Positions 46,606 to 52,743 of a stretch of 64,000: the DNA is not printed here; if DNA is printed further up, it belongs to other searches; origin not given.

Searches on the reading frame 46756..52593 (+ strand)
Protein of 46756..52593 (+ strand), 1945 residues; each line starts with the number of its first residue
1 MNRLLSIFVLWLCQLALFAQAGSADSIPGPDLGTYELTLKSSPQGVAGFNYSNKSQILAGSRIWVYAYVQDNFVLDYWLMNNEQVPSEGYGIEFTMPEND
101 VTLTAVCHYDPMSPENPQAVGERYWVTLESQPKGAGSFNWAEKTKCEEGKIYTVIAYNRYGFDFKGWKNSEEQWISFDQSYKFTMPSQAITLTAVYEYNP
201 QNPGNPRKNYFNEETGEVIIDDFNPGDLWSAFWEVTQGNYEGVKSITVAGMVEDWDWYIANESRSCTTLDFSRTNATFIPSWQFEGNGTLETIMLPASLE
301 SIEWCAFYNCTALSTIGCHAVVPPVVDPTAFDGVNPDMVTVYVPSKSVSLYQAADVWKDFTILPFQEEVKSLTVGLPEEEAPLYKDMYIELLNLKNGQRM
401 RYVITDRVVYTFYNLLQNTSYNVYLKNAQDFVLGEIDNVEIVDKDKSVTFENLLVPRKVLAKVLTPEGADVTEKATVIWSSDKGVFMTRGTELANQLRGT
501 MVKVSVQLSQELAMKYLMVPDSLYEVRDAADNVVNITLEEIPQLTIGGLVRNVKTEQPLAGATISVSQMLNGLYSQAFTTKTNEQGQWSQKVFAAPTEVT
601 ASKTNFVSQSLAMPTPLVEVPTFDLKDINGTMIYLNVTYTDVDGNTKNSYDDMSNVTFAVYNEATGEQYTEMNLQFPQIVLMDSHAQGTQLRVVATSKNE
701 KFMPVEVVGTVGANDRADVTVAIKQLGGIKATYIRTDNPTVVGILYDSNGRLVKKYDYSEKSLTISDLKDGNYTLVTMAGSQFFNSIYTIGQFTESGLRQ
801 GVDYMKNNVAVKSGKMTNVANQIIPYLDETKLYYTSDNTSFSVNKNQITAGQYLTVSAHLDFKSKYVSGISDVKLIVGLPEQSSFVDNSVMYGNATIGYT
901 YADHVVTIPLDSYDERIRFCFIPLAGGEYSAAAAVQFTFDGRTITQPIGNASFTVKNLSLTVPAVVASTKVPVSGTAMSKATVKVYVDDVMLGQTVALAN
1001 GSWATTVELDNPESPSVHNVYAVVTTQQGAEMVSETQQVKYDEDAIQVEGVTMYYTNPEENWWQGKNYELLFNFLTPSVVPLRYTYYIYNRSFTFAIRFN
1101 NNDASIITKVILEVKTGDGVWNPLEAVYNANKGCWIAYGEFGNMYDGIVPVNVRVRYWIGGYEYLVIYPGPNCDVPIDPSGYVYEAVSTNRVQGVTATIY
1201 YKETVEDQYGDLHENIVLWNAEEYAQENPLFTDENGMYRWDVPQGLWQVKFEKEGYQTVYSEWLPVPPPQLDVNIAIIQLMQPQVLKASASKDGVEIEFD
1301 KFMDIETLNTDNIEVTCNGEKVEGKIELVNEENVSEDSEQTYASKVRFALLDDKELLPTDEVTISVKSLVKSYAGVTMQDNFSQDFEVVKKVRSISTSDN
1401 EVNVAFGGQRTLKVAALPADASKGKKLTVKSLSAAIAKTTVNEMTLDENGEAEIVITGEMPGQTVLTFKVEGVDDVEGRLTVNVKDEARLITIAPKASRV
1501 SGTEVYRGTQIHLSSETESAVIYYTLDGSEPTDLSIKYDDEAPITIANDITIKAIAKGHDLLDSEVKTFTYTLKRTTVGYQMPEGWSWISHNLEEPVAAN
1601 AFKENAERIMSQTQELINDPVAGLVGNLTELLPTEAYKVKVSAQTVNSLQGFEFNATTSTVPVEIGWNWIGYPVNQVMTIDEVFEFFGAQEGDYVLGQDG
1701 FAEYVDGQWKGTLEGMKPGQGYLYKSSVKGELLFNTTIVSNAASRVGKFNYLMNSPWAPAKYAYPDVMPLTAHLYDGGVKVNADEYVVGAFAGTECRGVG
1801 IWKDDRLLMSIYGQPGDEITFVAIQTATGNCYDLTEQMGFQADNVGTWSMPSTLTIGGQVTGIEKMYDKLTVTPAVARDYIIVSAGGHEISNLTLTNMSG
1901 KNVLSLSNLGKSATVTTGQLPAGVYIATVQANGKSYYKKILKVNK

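Call 6: search_protein_families(library=pfam, proteins=[window:46756-52593:+], max_evalue=1)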
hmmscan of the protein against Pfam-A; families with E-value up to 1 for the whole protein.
window:46756-52593:+ (1945 aa): 9 families
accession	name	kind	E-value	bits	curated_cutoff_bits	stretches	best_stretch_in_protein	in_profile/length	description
PF13287.12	Fn3_assoc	-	4.6e-15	55.9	23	1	1511-1571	1-59/59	Fn3 associated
PF13290.12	CHB_HEX_C_1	-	1.3e-14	54.3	22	1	1504-1568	5-67/67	Chitobiase/beta-hexosaminidase C-terminal domain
PF18998.6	Flg_new_2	-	1.4e-14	54.3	23.6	2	127-199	2-72/73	Divergent InlB B-repeat domain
PF13620.12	CarboxypepD_reg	-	4e-10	40.4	32.3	2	545-611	1-64/82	Carboxypeptidase regulatory-like domain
PF18962.6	Por_Secre_tail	-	1.3e-05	25.8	27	2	1880-1940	9-73/75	Secretion system C-terminal sorting domain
PF13306.12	LRR_5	-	2e-05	24.9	27.7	1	244-317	37-107/127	BspA type Leucine rich repeat region (6 copies)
PF13715.12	CarbopepD_reg_2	-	0.0013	19.1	32.2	0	547-602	2-51/88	CarboxypepD_reg-like domain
PF09479.16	Flg_new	-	0.22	12.1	27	1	136-194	10-64/65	Listeria-Bacteroides repeat domain (List_Bact_rpt)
PF20405.4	DUF6695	-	0.23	12.2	25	1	134-188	6-61/79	DUF6695 C-terminal domain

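Call 12: search_protein_families(library=ncbifam, proteins=[window:46756-52593:+], max_evalue=1)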
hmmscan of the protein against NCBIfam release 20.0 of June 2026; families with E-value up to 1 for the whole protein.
window:46756-52593:+ (1945 aa): 5 families
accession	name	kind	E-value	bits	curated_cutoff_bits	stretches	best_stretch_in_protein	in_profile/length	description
TIGR04183.1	Por_Secre_tail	domain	6.5e-12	45.3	23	2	1874-1942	5-71/72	T9SS type A sorting domain-containing protein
NF033510.3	Ca_tandemer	repeat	0.0028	18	50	1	962-1028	24-92/96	Ca2+-stabilized repeat-containing adhesin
TIGR02543.1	List_Bact_rpt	repeat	0.046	14.1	20.95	1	159-194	3-38/44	TIGR02543 family repeat protein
TIGR04169.1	perox_w_seleSAM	hypoth_equivalog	0.063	13.4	120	1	743-814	13-85/109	arsenosugar biosynthesis-associated peroxidase-like protein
NF033708.1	T9SS_Cterm_ChiA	domain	0.081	12.8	40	1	1897-1941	8-54/55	T9SS sorting signal type C domain-containing protein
